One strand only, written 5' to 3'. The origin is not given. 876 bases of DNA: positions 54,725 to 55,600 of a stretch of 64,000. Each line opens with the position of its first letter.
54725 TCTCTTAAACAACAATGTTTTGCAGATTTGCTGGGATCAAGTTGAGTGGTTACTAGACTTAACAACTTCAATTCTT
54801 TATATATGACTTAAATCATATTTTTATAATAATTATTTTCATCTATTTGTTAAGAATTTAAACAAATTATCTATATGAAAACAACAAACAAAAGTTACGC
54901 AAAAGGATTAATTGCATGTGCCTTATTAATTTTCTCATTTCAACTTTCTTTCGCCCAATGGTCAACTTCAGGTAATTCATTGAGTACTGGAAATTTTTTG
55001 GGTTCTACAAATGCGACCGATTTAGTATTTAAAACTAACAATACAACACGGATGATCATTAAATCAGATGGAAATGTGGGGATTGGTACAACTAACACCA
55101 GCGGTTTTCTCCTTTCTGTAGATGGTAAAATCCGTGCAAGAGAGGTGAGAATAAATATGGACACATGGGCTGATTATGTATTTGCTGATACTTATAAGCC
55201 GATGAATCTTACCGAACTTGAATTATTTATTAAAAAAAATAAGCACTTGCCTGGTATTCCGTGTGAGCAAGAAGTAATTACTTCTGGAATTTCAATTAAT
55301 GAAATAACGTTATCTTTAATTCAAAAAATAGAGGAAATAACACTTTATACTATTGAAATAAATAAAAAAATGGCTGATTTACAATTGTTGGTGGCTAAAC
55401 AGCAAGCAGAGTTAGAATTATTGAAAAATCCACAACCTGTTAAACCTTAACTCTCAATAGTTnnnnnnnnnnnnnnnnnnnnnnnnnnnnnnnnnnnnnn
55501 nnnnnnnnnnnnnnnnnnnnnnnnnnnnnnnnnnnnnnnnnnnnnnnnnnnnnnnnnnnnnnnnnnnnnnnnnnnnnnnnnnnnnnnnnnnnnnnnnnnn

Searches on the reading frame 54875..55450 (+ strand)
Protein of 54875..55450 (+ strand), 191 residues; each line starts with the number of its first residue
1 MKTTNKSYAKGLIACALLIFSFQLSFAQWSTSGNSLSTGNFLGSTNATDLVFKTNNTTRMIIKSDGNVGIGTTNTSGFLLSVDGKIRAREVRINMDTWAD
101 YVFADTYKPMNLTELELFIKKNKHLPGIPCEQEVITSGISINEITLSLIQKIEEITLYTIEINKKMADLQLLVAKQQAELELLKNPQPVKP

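Call 4: search_protein_families(library=pfam, proteins=[window:54875-55450:+], max_evalue=0.1)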
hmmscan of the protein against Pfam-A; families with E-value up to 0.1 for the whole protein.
window:54875-55450:+ (191 aa): 1 family
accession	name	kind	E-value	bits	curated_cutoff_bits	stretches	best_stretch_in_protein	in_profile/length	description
PF11488.14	Lge1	-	0.023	15.3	25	1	147-185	13-51/71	Transcriptional regulatory protein LGE1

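Call 6: search_protein_families(library=ncbifam, proteins=[window:54875-55450:+], max_evalue=0.1)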
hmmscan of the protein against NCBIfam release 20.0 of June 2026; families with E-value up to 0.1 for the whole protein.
window:54875-55450:+ (191 aa): 0 families

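Call 89: search_protein_families(library=phrogs, proteins=[window:54875-55450:+], max_evalue=0.01)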
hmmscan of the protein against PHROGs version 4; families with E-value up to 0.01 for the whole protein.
window:54875-55450:+ (191 aa): 3 families
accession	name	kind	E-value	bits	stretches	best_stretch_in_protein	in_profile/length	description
phrog_9942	-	tail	1.9e-05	23.9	1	44-77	164-197/1178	tail fiber protein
phrog_18345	-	tail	0.0013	18.2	1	40-79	320-360/956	tail fiber protein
phrog_29238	-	unknown function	0.0029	16.4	1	29-100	714-781/997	-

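Call 90: search_solved_structures(query=window:54875-55450:+, max_evalue=1, show_alignments=1)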
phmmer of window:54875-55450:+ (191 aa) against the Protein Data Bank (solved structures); distinct sequences matched with E-value up to 1: 4.
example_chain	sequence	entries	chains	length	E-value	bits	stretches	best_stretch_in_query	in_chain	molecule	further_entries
8ojn_C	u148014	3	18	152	0.0039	20.3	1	43-79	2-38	Cell wall surface anchor family protein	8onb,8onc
8i4m_e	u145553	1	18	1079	0.047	16.8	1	29-80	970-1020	Fiber protein(gp 28) of the cyanophage P-SCSP1u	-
3s6p_E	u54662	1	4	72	0.95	12.5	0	46-89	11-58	Capsid protein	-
6e9v_Q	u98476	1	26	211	0.96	12.5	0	134-184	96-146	DHF79 filament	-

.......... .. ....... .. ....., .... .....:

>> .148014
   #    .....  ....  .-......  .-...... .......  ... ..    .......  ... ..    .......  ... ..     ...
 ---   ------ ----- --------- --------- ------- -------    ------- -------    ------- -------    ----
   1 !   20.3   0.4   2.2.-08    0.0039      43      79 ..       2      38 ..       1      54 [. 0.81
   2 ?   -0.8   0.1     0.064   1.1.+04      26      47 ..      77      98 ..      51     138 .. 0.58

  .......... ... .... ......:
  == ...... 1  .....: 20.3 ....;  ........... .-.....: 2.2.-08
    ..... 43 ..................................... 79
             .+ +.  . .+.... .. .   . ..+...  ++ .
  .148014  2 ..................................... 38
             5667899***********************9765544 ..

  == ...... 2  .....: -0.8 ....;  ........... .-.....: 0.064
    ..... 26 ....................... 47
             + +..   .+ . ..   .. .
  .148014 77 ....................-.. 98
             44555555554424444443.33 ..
